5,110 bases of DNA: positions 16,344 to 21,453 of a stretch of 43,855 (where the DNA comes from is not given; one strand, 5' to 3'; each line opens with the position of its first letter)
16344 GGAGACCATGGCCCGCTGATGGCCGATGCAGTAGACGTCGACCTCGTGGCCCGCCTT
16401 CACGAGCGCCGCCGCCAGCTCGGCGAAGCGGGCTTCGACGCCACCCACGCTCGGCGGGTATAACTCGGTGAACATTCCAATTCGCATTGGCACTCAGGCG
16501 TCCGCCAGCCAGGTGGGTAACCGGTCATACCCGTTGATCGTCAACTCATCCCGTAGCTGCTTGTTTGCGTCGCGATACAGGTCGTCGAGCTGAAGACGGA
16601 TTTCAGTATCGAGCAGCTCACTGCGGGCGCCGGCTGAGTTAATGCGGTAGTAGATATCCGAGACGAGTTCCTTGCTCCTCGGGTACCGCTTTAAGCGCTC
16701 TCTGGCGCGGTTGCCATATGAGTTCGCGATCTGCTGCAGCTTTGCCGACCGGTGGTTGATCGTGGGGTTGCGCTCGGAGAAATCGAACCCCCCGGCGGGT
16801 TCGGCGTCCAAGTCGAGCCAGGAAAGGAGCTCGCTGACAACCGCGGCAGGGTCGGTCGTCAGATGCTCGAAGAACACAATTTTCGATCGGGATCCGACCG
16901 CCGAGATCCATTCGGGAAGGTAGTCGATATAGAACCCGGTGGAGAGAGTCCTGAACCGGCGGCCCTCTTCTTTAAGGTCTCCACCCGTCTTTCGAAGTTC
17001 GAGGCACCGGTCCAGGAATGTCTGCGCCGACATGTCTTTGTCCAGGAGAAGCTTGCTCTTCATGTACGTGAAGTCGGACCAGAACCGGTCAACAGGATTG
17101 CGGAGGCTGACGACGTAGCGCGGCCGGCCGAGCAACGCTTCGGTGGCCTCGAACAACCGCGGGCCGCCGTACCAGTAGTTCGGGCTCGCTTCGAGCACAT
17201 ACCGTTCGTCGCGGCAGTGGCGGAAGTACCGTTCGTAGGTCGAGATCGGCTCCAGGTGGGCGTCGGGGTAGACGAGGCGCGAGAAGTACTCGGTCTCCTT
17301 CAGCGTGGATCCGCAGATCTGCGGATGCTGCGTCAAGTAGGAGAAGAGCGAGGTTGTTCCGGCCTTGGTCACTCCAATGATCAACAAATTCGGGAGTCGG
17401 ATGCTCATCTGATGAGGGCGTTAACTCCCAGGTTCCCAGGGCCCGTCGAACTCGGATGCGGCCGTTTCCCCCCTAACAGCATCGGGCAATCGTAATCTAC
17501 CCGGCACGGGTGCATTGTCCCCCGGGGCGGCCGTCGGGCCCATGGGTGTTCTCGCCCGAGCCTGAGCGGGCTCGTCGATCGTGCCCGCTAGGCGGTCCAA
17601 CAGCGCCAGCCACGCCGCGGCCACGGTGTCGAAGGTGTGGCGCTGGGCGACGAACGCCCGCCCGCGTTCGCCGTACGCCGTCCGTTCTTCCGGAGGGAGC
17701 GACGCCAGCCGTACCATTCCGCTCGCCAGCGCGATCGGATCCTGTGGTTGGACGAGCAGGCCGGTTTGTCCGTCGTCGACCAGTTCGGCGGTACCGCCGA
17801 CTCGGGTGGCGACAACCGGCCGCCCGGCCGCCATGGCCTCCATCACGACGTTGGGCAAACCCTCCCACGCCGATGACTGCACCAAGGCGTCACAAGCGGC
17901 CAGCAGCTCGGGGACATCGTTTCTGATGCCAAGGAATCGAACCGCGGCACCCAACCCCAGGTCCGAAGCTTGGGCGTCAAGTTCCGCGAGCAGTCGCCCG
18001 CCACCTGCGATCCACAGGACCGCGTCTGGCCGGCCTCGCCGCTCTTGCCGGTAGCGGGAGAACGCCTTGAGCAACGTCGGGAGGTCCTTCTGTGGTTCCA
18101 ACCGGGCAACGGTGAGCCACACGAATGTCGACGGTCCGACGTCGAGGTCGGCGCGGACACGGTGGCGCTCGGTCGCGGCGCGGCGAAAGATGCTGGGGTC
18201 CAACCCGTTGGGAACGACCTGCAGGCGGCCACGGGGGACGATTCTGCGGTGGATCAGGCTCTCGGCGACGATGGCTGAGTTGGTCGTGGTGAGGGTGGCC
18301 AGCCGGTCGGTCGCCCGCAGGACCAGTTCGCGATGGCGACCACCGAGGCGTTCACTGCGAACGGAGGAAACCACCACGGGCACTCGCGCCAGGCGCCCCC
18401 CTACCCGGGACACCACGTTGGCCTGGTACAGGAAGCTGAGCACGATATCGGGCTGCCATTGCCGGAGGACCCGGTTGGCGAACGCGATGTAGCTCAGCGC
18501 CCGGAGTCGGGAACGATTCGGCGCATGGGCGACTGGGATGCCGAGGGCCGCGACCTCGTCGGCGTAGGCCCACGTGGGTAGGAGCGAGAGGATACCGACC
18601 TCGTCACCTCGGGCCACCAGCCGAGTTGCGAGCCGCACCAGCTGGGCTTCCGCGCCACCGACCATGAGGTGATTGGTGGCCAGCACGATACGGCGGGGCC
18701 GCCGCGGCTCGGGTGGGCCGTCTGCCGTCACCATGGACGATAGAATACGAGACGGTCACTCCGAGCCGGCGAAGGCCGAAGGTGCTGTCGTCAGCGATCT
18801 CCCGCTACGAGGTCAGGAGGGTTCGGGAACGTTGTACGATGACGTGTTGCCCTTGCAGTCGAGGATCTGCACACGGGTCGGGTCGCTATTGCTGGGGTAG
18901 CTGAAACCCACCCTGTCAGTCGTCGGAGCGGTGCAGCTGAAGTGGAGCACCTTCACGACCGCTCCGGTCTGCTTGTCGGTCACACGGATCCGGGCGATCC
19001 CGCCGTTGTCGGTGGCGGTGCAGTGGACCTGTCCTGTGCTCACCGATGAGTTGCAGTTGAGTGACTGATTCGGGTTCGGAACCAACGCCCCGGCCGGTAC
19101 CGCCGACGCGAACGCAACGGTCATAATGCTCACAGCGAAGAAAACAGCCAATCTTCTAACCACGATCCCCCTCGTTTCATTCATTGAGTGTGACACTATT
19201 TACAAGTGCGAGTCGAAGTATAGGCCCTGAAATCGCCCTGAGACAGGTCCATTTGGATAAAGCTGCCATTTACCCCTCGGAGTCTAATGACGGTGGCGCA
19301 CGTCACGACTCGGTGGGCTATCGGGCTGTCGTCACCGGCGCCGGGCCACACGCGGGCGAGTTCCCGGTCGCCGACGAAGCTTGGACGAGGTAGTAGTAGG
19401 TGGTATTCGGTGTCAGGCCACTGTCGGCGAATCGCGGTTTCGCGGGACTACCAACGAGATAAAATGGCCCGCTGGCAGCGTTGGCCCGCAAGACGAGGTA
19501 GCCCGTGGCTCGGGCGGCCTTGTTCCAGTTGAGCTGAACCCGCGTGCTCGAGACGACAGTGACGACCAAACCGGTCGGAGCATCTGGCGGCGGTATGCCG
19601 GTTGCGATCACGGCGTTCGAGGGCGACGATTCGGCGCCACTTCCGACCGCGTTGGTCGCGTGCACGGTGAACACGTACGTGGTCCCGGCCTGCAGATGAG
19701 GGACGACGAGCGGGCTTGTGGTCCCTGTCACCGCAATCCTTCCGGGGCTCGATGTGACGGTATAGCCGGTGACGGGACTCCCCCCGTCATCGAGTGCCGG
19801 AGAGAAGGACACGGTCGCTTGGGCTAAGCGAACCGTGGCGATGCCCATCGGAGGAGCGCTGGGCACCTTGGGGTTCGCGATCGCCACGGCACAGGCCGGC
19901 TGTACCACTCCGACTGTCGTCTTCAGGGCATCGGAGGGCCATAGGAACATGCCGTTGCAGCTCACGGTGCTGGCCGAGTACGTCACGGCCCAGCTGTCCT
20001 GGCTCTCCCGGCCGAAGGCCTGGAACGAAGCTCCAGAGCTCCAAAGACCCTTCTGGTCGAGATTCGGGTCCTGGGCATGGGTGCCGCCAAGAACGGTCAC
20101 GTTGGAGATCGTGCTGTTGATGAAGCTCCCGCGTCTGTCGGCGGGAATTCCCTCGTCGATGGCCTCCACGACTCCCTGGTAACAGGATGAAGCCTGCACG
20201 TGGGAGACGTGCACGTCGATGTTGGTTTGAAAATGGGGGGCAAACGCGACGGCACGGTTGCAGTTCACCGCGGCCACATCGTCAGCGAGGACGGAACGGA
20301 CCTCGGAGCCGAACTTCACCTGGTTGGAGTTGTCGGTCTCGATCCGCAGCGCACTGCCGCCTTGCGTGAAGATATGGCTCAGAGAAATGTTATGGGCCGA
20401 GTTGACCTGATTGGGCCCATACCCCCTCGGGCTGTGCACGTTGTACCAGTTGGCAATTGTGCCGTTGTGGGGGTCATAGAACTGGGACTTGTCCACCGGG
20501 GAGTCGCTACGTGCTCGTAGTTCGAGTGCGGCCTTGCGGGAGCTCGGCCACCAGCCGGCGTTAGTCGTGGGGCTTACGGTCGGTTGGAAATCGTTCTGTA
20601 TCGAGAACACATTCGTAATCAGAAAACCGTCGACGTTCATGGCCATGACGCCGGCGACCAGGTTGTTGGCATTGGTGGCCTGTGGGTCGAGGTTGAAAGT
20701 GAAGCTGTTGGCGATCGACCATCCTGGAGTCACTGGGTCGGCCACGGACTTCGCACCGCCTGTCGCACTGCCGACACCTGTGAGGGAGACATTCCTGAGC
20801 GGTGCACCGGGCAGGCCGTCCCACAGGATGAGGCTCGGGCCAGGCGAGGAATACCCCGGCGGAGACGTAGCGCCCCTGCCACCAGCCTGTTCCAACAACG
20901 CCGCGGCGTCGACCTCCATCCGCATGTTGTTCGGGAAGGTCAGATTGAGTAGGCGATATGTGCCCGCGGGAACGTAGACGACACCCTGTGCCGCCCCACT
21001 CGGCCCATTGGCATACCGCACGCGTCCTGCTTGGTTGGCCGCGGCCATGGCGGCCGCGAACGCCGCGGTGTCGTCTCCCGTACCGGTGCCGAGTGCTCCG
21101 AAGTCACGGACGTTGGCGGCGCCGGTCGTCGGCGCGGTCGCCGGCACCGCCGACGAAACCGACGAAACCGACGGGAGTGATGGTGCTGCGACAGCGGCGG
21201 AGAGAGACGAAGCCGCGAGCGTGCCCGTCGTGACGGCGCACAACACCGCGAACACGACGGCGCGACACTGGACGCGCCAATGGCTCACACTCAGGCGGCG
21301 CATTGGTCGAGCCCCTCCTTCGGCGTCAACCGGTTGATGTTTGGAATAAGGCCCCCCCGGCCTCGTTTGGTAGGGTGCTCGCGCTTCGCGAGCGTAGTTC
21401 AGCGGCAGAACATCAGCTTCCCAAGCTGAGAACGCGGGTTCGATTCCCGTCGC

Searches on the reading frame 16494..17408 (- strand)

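Call 57: search_protein_families(library=pfam, proteins=[window:16494-17408:-], max_evalue=0.00001)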
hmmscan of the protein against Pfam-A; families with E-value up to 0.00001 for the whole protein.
window:16494-17408:- (304 aa): 2 families
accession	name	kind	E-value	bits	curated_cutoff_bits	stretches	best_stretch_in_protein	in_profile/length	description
PF00685.33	Sulfotransfer_1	-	2.2e-10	40.8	22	1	6-203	2-184/255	Sulfotransferase domain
PF13469.12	Sulfotransfer_3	-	2.5e-10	41.4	27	0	57-203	90-215/216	Sulfotransferase family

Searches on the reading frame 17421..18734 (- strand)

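Call 57: search_protein_families(library=pfam, proteins=[window:17421-18734:-], max_evalue=0.00001)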
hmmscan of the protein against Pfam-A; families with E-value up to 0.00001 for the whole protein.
window:17421-18734:- (437 aa): 6 families
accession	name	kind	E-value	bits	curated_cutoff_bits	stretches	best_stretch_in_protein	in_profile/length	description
PF13692.12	Glyco_trans_1_4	-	5.1e-37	127.7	27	1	205-344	3-140/142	Glycosyl transferases group 1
PF00534.26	Glycos_transf_1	-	1.2e-36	126.3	26.4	1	202-360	14-171/172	Glycosyl transferases group 1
PF13439.12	Glyco_transf_4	-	9.2e-17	62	28.5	1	25-181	1-169/170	Glycosyltransferase Family 4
PF13579.12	Glyco_trans_4_4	-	1.2e-12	48.9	29.7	1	26-177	1-158/158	Glycosyl transferase 4-like domain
PF13524.12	Glyco_trans_1_2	-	2.2e-08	34.6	25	1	273-377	39-144/144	Glycosyl transferase-like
PF20706.3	GT4-conflict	-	9.6e-06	25.2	26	0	194-322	193-323/385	Family 4 Glycosyltransferase in conflict systems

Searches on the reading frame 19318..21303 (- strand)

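Call 57: search_protein_families(library=pfam, proteins=[window:19318-21303:-], max_evalue=0.00001)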
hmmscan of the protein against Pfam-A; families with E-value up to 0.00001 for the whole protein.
window:19318-21303:- (661 aa): 2 families
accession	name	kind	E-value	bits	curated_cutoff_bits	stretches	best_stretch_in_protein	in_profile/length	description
PF00041.27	fn3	-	1.2e-19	70.7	25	2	494-563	14-82/84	Fibronectin type III domain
PF12708.12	Pect-lyase_RHGA_epim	-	1.8e-09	38.2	27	1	63-118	2-46/213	Rhamnogalacturonase A/epimerase, pectate lyase-like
